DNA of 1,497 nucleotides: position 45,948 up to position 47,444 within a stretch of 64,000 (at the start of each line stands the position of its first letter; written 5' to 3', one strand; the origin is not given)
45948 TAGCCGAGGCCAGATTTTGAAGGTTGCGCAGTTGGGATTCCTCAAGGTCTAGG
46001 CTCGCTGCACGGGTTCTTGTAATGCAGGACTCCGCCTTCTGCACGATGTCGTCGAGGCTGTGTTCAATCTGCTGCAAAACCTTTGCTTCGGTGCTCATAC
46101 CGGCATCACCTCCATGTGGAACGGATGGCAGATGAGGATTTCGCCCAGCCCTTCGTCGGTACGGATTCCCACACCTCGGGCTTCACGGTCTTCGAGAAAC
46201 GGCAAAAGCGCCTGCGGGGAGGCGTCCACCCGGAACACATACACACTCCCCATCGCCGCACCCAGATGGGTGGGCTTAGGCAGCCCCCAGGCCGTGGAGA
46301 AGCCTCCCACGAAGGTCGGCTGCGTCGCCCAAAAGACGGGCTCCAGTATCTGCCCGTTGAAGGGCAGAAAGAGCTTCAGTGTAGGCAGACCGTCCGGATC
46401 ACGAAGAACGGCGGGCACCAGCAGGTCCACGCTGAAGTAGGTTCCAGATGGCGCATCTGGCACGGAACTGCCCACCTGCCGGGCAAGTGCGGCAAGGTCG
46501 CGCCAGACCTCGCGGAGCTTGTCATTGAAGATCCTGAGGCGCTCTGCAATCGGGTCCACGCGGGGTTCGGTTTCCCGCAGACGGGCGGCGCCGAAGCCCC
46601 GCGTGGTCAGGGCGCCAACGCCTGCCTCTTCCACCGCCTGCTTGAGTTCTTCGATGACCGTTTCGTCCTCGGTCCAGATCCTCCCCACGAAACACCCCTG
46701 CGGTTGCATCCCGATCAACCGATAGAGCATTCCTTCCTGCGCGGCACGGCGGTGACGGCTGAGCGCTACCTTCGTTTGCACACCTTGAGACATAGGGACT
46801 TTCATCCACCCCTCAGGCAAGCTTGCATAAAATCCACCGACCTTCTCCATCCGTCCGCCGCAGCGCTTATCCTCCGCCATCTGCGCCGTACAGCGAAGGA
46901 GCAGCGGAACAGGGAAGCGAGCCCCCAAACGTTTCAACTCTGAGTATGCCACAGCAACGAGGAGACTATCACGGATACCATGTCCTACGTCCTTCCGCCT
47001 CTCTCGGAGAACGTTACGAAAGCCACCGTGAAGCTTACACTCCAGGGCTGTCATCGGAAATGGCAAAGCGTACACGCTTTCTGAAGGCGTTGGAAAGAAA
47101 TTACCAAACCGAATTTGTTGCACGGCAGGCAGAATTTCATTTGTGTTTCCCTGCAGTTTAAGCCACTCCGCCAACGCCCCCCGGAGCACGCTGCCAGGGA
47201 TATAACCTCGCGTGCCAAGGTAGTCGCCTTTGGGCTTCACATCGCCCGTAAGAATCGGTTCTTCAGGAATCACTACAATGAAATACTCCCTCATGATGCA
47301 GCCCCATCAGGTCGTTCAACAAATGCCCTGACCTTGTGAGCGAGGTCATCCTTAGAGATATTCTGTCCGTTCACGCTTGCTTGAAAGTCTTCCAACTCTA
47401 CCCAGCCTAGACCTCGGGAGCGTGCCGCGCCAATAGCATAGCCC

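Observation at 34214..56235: Type III-D effector cassette nested inside a type I-B operon, sharing one adaptation module and one array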

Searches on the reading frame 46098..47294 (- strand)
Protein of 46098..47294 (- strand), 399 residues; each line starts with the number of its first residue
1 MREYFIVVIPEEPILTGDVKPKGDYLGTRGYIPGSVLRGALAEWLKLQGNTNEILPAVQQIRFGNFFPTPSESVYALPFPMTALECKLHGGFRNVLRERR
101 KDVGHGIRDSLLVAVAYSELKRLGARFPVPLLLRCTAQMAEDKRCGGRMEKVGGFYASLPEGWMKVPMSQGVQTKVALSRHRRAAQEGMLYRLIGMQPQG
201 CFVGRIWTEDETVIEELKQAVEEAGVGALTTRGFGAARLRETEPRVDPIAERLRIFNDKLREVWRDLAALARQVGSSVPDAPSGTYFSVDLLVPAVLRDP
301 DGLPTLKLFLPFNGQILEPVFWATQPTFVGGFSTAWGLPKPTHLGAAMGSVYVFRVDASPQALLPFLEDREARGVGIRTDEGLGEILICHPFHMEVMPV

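Call 6: search_protein_families(library=padloc, proteins=[window:46098-47294:-], max_evalue=0.01)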
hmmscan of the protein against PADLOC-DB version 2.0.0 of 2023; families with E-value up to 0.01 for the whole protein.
window:46098-47294:- (399 aa): 25 families
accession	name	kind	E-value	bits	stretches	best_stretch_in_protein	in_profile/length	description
PDLC01024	Cas5_IIId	-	2.3e-82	275.4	1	7-396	7-397/402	"CRISPR-associated RAMP protein, Csx10 family"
PDLC01313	Cas5_IIId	-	3.9e-73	245.3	1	8-396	5-338/338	CAS-III-D; effector_G5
PDLC01420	Cas5_IIId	-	6e-69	231.3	1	8-396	5-340/343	CAS-III-D; effector_G5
PDLC01025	Cas5_IIId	-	8.1e-49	164.5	1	9-396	6-390/390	Csx10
PDLC02090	Cas5_IIId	-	6.7e-18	63.2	1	180-389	149-331/499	-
PDLC01478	Cmr3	-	4.6e-07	27.8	1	20-79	19-84/258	"CAS-III-B,CAS-III-C; effector_G5"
PDLC00979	Cmr3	-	9.8e-07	26.5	1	4-71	6-80/287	Cmr3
PDLC02091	Cas5_IIId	-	1.5e-06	25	1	327-388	493-550/709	-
PDLC01016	Csm3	-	3.4e-05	22.3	1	13-236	8-187/189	Csm3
PDLC01116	Cas5_IIId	-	6e-05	20.6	1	174-246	142-212/308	Csx10gr5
PDLC01361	Cmr3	-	8.5e-05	20.7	1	170-387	137-306/308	"CAS-III-B,CAS-III-C; effector_G5"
PDLC00956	Cas6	-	0.00014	20.5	0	204-237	169-199/200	CRISPR-associated endoribonuclease Cas6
PDLC01640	Cmr3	-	0.00019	19.4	1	173-388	153-321/324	"CAS-III-B,CAS-III-C; effector_G5"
PDLC02089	Cas5_IIId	-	0.0002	18.1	0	324-388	491-550/679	-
PDLC01339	Csm3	-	0.00058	18.9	0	13-46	4-39/163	"CAS-III-A,CAS-III-D; effector_G7"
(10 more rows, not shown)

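Call 10: find_encoding_contigs(protein=window:46098-47294:-, flank=10000, max_places=6)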
Protein window:46098-47294:- (399 aa): 7 contigs read that carry it; 4 places shown.
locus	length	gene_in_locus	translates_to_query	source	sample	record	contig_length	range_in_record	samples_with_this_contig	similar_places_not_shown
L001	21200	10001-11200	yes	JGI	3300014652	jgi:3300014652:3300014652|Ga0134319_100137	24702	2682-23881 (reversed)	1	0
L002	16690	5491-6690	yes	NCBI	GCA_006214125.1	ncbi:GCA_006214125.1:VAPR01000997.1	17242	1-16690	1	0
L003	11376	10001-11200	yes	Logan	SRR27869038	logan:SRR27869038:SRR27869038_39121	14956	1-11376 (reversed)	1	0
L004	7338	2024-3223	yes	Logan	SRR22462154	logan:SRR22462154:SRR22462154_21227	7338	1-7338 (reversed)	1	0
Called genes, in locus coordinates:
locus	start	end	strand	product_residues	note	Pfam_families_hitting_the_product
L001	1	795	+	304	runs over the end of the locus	PF04338:DUF481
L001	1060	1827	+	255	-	PF21350:Cas6_I-A, PF01881:Cas_Cas6_C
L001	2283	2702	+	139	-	-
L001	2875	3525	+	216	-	PF01881:Cas_Cas6_C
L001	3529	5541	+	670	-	PF09484:Cas_TM1802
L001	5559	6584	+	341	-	PF05107:Cas_Cas7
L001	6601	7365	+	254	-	PF09704:Cas_Cas5d (faint)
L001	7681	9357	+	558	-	PF22335:Cas10-Cmr2_palm2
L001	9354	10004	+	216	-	PF03787:RAMPs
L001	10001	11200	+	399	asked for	PF03787:RAMPs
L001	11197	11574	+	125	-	-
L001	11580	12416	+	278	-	PF18765:Polbeta, PF01934:HepT-like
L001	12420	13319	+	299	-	PF03787:RAMPs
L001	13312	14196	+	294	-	PF03787:RAMPs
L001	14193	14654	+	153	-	-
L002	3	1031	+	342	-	?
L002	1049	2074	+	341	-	PF05107:Cas_Cas7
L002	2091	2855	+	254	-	PF09704:Cas_Cas5d (faint)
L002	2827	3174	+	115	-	-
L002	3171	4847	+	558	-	PF22335:Cas10-Cmr2_palm2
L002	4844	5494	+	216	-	PF03787:RAMPs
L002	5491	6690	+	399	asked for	PF03787:RAMPs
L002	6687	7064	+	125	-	-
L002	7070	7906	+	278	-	PF18765:Polbeta, PF01934:HepT-like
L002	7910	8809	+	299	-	PF03787:RAMPs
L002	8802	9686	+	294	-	PF03787:RAMPs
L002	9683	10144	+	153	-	-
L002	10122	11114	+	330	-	PF03787:RAMPs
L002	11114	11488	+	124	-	-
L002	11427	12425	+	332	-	PF09623:Cas_NE0113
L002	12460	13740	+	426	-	PF22205:Csm6_6H, PF09670:Cas_Cas02710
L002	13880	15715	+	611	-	PF04851:ResIII (weak), PF00270:DEAD (weak), PF22590:Cas3-like_C_2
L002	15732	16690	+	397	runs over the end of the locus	PF01676:Metalloenzyme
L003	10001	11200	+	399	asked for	PF03787:RAMPs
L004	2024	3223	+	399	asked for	PF03787:RAMPs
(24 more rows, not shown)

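Call 11: find_homologous_proteins(query=window:46098-47294:-, max_evalue=1e-10)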
Query window:46098-47294:- (399 aa): 205 proteins with E <= 1e-10 among 8000 candidates; the best 120 are listed.
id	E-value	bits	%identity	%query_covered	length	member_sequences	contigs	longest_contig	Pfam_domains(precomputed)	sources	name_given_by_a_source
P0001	6.8e-270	913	100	100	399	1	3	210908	PF03787.21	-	-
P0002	1.3e-209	715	77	100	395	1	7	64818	PF09700.16,PF03787.21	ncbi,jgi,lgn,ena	-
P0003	5.0e-206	703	76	100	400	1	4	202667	PF09700.16,PF03787.21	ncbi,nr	ncbi:MAG: CRISPR-associated RAMP protein Csx10 [Armatimonadota bacterium]|nr:CRISPR-associated RAMP 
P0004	8.3e-205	699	74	100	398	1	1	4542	PF09700.16,PF03787.21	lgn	-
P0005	2.3e-201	688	74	100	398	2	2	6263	PF09700.16,PF03787.21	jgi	jgi:CRISPR-associated protein Csx10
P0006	2.3e-200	684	72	100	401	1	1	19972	PF09700.16,PF03787.21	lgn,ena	-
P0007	1.4e-199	682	73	100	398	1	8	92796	PF09700.16,PF03787.21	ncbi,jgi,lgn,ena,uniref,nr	ncbi:type III-D CRISPR-associated RAMP protein Csx10 [Thermoflexus hugenholtzii]|jgi:CRISPR-associat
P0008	1.4e-199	682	73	100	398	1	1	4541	PF09700.16,PF03787.21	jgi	-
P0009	3.0e-199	681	74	100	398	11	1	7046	PF09700.16,PF03787.21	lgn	-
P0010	5.1e-199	680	72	100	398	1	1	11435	PF03787.21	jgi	jgi:CRISPR-associated protein Csx10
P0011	1.2e-198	679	73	100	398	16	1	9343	PF09700.16,PF03787.21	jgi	jgi:CRISPR-associated protein Csx10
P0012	9.1e-197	672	71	100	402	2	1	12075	PF03787.21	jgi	jgi:CRISPR-associated protein Csx10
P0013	2.9e-196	671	73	100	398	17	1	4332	PF09700.16,PF03787.21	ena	-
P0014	7.4e-196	669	72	100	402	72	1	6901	PF09700.16,PF03787.21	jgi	jgi:CRISPR-associated protein Csx10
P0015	1.4e-195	668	72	100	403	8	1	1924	PF03787.21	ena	-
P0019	5.1e-190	650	73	100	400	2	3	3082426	PF03787.21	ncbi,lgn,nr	ncbi:MAG: CRISPR-associated RAMP protein Csx10 [Blastocatellia bacterium]|nr:CRISPR-associated RAMP 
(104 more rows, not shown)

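Call 13: find_related_loci(query=A1, collection=genome_contigs, flank=10000)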
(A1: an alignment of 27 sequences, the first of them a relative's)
Query A1 (399 aa) in genome_contigs; peptide patterns used: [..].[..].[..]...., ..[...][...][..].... (x = any residue, [..] = any of these).
108 stretches matched a pattern; 50 encode a relative of the query (tblastn E <= 1e-3); 49 distinct loci.
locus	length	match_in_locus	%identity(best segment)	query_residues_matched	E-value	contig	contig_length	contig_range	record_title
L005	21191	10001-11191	72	3-399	0e+0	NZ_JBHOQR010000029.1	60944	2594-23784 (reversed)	MAG: Thermoflexus sp. isolate A0_25 coassembly_Ak141_707735, whole genome shotgun sequence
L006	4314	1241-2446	69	1-399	0e+0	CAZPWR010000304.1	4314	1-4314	MAG TPA_asm: uncultured Anaerolineae bacterium isolate binchicken_co25_129 genome assembly, contig: k141_110733, whole g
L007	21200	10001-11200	68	3-399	0e+0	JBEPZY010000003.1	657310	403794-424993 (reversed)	MAG: Gemmatales bacterium isolate 03V1_S199.semibin_refined.050_sub NODE_8_length_657310_cov_14.808052, whole genome sho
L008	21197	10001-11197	67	1-399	0e+0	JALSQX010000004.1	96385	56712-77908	MAG: Blastocatellia bacterium isolate 356-308_maxbin2_scaf2bin.121 356-308_scaffold_103_c1, whole genome shotgun sequenc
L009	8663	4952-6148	68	1-399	4e-175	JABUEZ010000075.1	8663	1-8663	MAG: Candidatus Profundicultor aquiphilus isolate Ch31 NODE_6048_length_8663_cov_2.84325_ID_8698679, whole genome shotgu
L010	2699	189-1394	67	1-399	0e+0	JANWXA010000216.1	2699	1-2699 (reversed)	MAG: Candidatus Kapaibacterium sp. isolate SKYG35 NODE_216_length_2699_cov_3.889016, whole genome shotgun sequence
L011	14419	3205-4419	65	2-399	8e-165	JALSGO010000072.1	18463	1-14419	MAG: Candidatus Bipolaricaulota bacterium isolate 354-166_maxbin2_scaf2bin.100 354-166_scaffold_2937_c1, whole genome sh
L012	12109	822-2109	68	1-399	5e-163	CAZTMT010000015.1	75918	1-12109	MAG TPA_asm: uncultured Clostridia bacterium isolate binchicken_co30_143 genome assembly, contig: NODE_374_length_75918_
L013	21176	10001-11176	61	1-399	1e-160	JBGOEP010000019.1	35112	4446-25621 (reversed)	MAG: Candidatus Fervidibacter sp. isolate 3300025345_2 Ga0209669_100216, whole genome shotgun sequence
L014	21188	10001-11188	57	3-398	2e-148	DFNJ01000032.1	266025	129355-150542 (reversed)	MAG TPA_asm: Firmicutes bacterium UBA3570 UBA3570_contig_104, whole genome shotgun sequence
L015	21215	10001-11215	53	1-399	1e-145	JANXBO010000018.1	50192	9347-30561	MAG: Armatimonadota bacterium isolate SKYB36 NODE_18_length_50192_cov_4.696698, whole genome shotgun sequence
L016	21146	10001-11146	61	1-396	2e-145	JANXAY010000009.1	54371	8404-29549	MAG: Armatimonadota bacterium isolate SKYB17 NODE_9_length_54371_cov_279.886838, whole genome shotgun sequence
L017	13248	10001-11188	62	2-399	3e-162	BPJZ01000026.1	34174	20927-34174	MAG: Candidatus Poribacteria bacterium KatS3mg115 DNA, contig_16186, whole genome shotgun sequence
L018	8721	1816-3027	55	1-399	1e-141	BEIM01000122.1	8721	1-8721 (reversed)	Bacterium HR36 DNA, contig: NODE_2425_122, isolate: HRbin36, whole genome shotgun sequence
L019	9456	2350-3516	55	1-399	5e-135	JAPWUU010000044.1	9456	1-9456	MAG: Candidatus Caldatribacterium sp. isolate RSWS11 scaffold_1224_c2, whole genome shotgun sequence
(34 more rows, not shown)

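Call 15: find_encoding_contigs(protein=P0002, flank=10000, max_places=2)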
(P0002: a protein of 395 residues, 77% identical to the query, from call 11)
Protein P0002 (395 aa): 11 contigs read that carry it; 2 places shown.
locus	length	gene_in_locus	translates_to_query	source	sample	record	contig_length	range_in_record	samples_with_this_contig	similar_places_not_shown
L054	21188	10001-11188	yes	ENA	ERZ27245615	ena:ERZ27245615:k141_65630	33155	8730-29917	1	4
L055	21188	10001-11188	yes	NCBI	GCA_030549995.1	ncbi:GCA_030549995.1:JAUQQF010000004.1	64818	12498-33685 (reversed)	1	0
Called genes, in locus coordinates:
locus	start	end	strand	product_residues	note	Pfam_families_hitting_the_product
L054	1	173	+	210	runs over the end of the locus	PF02190:LON_substr_bdg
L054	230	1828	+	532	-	PF10150:RNase_E_G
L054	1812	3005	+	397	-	PF02670:DXP_reductoisom, PF08436:DXP_redisom_C, PF13288:DXPR_C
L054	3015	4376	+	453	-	PF02163:Peptidase_M50, PF00595:PDZ (faint), PF17820:PDZ_6, PF13180:PDZ_2 (weak), PF17820:PDZ_6 (weak)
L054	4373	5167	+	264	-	PF01975:SurE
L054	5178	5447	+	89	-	-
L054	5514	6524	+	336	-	PF01867:Cas_Cas1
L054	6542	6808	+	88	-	PF09827:CRISPR_Cas2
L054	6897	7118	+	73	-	PF11680:DUF3276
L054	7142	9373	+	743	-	PF01966:HD, PF22335:Cas10-Cmr2_palm2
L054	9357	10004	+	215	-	PF03787:RAMPs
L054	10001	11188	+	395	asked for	PF03787:RAMPs, PF09700:Cas_Cmr3 (weak)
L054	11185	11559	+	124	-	-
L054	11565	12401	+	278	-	PF18765:Polbeta, PF01934:HepT-like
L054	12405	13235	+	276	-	PF03787:RAMPs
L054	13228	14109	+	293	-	PF03787:RAMPs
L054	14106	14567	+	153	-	-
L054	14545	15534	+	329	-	PF03787:RAMPs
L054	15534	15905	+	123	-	-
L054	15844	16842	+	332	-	PF09623:Cas_NE0113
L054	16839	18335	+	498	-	PF27248:MJ1674_2nd, PF09620:Cas_csx3 (weak)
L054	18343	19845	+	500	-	-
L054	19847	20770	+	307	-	PF01905:DevR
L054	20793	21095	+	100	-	PF01909:NTP_transf_2, PF18765:Polbeta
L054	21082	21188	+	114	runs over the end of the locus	PF01934:HepT-like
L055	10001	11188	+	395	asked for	PF03787:RAMPs, PF09700:Cas_Cmr3 (weak)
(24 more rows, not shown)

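Call 16: find_encoding_contigs(protein=P0003, flank=10000, max_places=2)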
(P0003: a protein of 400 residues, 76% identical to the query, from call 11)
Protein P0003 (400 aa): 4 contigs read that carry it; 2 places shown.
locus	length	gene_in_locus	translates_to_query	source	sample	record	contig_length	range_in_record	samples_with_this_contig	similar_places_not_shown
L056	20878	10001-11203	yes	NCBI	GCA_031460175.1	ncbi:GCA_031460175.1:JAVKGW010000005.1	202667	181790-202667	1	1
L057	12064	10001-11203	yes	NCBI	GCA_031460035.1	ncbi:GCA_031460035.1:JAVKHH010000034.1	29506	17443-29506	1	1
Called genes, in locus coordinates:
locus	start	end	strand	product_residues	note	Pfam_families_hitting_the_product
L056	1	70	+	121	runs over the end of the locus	PF07736:CM_1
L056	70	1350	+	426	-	PF00275:EPSP_synthase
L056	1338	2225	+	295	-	PF00561:Abhydrolase_1, PF12146:Hydrolase_4, PF12697:Abhydrolase_6, PF08386:Abhydrolase_4 (faint)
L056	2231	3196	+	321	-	PF01904:DUF72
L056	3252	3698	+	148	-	-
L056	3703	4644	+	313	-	PF00291:PALP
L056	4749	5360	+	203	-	PF01726:LexA_DNA_bind, PF09339:HTH_IclR (weak), PF00717:Peptidase_S24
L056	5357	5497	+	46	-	-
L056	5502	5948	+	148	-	-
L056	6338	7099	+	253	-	PF21350:Cas6_I-A (weak), PF01881:Cas_Cas6_C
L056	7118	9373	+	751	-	PF01966:HD, PF22335:Cas10-Cmr2_palm2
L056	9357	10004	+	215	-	PF03787:RAMPs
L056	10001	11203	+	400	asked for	PF03787:RAMPs, PF09700:Cas_Cmr3 (faint)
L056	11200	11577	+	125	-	-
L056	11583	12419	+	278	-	PF18765:Polbeta, PF01934:HepT-like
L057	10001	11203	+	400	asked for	PF03787:RAMPs, PF09700:Cas_Cmr3 (faint)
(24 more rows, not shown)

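Call 17: find_encoding_contigs(protein=P0019, flank=10000, max_places=2)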
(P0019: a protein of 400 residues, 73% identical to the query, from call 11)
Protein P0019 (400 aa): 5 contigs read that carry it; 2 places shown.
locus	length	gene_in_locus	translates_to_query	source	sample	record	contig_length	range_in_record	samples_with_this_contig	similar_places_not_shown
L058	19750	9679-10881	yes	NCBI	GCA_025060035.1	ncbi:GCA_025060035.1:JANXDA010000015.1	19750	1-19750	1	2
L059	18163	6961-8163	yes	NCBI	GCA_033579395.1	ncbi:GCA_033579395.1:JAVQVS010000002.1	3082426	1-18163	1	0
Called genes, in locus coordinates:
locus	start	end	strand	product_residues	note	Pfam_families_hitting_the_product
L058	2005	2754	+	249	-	PF21350:Cas6_I-A, PF01881:Cas_Cas6_C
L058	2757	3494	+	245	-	PF01881:Cas_Cas6_C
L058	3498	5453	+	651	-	PF09484:Cas_TM1802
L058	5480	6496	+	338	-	PF05107:Cas_Cas7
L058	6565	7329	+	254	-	PF09704:Cas_Cas5d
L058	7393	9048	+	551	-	PF22335:Cas10-Cmr2_palm2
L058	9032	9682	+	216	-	PF03787:RAMPs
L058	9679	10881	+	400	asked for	PF03787:RAMPs (weak)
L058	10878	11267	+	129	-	-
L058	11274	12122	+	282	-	PF18765:Polbeta, PF01934:HepT-like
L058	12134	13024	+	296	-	PF03787:RAMPs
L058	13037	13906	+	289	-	PF03787:RAMPs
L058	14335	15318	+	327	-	PF03787:RAMPs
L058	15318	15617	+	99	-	-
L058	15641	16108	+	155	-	PF01850:PIN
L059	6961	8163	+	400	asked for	PF03787:RAMPs (weak)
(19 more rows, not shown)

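Call 18: find_encoding_contigs(protein=P0007, flank=10000, max_places=2)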
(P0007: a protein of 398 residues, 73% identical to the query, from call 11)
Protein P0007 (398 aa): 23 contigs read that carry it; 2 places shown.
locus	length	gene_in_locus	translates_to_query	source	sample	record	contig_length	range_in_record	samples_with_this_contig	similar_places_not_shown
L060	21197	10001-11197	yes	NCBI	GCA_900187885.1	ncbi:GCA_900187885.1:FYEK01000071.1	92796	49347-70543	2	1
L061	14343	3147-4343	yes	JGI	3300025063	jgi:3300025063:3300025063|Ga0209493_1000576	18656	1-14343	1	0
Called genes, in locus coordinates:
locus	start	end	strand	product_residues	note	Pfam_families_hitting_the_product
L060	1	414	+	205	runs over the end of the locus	PF00293:NUDIX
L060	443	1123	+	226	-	PF01712:dNK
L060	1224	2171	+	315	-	PF00753:Lactamase_B, PF19583:ODP (weak)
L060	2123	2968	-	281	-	-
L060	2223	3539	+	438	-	-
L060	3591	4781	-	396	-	PF09620:Cas_csx3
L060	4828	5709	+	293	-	PF09623:Cas_NE0113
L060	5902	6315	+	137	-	-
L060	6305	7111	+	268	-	PF01881:Cas_Cas6_C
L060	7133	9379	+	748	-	PF18019:Cas3_HD (weak), PF01966:HD, PF22335:Cas10-Cmr2_palm2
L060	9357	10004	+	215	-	PF03787:RAMPs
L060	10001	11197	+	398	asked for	PF03787:RAMPs, PF09700:Cas_Cmr3 (weak)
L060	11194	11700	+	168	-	-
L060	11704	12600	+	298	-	PF03787:RAMPs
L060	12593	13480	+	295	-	PF03787:RAMPs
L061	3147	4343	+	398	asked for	PF03787:RAMPs, PF09700:Cas_Cmr3 (weak)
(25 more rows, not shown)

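Call 28: search_solved_structures(query=window:46098-47294:-, max_evalue=0.001)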
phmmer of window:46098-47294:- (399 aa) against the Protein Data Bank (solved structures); distinct sequences matched with E-value up to 0.001: 0.

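Call 59: search_protein_families(library=ncbifam, proteins=[window:46098-47294:-], max_evalue=0.001)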
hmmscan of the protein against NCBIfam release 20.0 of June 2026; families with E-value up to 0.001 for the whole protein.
window:46098-47294:- (399 aa): 2 families
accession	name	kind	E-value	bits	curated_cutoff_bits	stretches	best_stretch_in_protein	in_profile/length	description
TIGR02674.1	cas_cyan_RAMP_2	equivalog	8.6e-82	275.4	177.3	1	7-396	7-397/402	type III-D CRISPR-associated RAMP protein Csx10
TIGR01877.1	cas_cas6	equivalog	0.00053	20.5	58.65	0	204-237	169-199/200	CRISPR-associated endoribonuclease Cas6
